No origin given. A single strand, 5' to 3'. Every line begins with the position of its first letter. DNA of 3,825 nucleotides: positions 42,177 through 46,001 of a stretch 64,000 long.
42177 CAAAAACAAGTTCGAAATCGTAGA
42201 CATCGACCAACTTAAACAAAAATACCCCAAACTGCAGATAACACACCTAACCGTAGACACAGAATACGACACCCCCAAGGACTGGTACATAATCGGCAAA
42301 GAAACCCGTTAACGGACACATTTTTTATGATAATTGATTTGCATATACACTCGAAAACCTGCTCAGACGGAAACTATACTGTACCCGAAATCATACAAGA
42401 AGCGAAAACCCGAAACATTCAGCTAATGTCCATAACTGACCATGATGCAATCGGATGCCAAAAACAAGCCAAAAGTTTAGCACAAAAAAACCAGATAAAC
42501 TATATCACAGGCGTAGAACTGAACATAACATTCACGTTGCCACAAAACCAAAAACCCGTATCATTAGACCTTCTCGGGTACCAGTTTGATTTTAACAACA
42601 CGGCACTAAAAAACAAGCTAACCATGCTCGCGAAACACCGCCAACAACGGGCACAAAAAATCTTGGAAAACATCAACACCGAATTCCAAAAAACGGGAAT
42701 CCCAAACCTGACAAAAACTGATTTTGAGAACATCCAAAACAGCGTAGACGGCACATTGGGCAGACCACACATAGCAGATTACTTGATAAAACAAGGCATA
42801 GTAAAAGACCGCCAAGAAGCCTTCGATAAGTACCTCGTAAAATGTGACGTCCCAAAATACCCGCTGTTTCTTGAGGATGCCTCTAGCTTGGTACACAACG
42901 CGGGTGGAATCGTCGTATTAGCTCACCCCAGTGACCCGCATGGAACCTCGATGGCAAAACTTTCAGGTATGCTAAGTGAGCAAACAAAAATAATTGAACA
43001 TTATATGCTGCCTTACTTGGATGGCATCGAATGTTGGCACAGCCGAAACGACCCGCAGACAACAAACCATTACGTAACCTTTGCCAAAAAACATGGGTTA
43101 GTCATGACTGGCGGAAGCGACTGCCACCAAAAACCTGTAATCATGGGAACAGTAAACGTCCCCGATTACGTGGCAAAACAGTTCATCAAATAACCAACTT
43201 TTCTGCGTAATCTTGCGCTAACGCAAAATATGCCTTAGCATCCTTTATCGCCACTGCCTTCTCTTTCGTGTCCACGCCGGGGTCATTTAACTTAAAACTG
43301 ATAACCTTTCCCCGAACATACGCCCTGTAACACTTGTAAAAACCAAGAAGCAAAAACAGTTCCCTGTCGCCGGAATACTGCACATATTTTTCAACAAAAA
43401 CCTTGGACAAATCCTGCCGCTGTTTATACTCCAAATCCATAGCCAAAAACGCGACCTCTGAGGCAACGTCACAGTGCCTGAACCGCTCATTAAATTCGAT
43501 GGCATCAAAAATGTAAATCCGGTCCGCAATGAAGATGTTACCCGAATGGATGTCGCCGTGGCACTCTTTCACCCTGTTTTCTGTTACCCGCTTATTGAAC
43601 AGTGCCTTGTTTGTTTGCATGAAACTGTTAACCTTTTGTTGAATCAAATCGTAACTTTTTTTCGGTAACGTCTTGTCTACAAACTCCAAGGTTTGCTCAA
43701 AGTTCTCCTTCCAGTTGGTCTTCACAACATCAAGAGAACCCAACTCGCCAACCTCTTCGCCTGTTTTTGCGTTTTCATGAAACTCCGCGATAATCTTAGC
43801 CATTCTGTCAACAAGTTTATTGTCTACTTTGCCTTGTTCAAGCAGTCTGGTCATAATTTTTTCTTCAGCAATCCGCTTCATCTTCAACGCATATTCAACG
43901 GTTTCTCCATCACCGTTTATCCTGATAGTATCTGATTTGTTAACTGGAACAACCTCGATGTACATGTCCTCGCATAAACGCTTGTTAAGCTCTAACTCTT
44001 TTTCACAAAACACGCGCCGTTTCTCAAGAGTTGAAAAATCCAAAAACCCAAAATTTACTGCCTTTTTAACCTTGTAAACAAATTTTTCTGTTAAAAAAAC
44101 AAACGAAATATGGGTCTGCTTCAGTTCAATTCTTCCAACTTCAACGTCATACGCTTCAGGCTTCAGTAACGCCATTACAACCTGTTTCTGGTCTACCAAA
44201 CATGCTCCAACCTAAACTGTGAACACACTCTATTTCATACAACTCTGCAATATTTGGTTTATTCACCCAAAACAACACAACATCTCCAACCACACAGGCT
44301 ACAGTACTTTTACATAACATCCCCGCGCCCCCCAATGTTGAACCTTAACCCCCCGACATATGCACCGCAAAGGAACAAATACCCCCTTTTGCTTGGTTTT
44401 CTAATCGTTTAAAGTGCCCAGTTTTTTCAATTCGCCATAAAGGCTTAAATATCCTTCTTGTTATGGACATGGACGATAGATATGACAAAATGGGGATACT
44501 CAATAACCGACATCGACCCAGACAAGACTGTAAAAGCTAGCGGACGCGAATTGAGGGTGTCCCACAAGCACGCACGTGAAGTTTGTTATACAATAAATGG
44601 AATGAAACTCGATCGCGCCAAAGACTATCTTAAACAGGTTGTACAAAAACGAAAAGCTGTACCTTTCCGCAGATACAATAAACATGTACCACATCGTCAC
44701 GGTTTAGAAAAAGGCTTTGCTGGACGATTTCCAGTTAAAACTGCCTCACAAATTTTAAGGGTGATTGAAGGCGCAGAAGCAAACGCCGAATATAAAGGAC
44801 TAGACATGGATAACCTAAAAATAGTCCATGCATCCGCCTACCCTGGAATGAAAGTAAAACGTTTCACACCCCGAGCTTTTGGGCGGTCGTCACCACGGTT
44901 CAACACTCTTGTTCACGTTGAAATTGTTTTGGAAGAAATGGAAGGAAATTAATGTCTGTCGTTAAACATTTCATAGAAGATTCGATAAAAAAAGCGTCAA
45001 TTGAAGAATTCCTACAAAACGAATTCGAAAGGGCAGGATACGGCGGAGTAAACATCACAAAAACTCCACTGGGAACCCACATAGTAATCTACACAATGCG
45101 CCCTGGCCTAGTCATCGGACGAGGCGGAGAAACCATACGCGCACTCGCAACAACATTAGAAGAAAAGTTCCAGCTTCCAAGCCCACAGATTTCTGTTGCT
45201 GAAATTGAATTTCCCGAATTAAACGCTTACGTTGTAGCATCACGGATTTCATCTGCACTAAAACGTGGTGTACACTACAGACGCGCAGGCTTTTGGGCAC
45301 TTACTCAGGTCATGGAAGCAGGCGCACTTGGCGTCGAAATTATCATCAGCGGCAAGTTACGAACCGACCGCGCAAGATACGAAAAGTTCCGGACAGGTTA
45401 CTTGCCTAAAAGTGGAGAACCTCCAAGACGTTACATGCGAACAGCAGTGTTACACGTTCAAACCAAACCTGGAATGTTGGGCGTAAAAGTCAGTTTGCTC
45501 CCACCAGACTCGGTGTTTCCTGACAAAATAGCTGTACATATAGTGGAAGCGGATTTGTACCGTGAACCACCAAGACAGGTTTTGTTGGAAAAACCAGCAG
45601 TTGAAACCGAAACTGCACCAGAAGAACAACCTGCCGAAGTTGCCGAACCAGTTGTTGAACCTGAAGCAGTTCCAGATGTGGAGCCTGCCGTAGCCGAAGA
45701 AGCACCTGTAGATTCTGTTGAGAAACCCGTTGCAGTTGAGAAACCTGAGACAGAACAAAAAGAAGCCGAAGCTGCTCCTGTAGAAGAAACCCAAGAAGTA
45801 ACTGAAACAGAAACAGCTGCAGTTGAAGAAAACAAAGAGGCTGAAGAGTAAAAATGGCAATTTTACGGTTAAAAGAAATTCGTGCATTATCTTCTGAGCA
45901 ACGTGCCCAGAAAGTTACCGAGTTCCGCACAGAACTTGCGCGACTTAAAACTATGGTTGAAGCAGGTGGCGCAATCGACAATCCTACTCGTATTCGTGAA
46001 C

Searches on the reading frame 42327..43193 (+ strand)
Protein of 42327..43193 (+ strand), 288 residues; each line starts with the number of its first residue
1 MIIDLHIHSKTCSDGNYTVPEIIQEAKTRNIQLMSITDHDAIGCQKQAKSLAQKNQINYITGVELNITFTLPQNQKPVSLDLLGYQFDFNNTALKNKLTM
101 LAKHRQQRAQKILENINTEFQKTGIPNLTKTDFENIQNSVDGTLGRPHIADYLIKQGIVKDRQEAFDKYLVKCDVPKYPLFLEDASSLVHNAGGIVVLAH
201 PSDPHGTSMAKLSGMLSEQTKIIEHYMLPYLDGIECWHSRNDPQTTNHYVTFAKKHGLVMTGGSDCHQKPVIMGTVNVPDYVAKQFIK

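Call 18: search_protein_families(library=pfam, proteins=[window:42327-43193:+], max_evalue=0.01)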
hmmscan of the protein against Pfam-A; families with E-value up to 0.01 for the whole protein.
window:42327-43193:+ (288 aa): 2 families
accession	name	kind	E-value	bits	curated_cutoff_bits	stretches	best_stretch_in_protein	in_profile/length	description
PF02811.25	PHP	-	1.9e-12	48.3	26.4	1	4-122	1-98/164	PHP domain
PF13263.12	PHP_C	-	0.00057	19.8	21.3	1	251-267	9-25/56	PHP-associated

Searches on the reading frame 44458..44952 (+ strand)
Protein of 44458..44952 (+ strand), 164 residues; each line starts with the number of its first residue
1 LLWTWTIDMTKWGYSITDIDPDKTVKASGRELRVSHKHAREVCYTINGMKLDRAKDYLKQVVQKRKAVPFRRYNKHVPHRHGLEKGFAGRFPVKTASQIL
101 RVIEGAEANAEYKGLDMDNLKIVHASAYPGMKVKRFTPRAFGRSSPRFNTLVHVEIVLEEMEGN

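Call 18: search_protein_families(library=pfam, proteins=[window:44458-44952:+], max_evalue=0.01)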
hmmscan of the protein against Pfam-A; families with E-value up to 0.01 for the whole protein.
window:44458-44952:+ (164 aa): 1 family
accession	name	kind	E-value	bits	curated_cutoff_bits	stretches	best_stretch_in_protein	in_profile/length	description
PF00237.24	Ribosomal_L22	-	1.8e-27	96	28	1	27-159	1-104/104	Ribosomal protein L22p/L17e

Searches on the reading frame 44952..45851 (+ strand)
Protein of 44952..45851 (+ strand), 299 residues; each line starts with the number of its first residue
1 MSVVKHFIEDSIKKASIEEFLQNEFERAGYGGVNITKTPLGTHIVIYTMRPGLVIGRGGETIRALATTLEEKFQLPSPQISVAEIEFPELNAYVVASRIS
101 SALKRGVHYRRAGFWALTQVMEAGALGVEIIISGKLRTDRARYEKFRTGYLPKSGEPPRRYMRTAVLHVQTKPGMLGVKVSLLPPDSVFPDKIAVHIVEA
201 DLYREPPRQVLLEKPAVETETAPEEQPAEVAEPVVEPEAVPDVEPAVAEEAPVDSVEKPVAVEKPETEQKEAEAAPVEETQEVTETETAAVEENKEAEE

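Call 18: search_protein_families(library=pfam, proteins=[window:44952-45851:+], max_evalue=0.01)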
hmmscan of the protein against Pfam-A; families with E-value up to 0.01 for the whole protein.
window:44952-45851:+ (299 aa): 2 families
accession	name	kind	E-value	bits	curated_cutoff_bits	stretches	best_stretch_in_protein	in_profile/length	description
PF00189.25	Ribosomal_S3_C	-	6.4e-25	87.9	34.1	1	99-181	1-82/83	Ribosomal protein S3, C-terminal domain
PF07650.23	KH_2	-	4.1e-15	55.8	22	1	17-85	2-73/78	KH domain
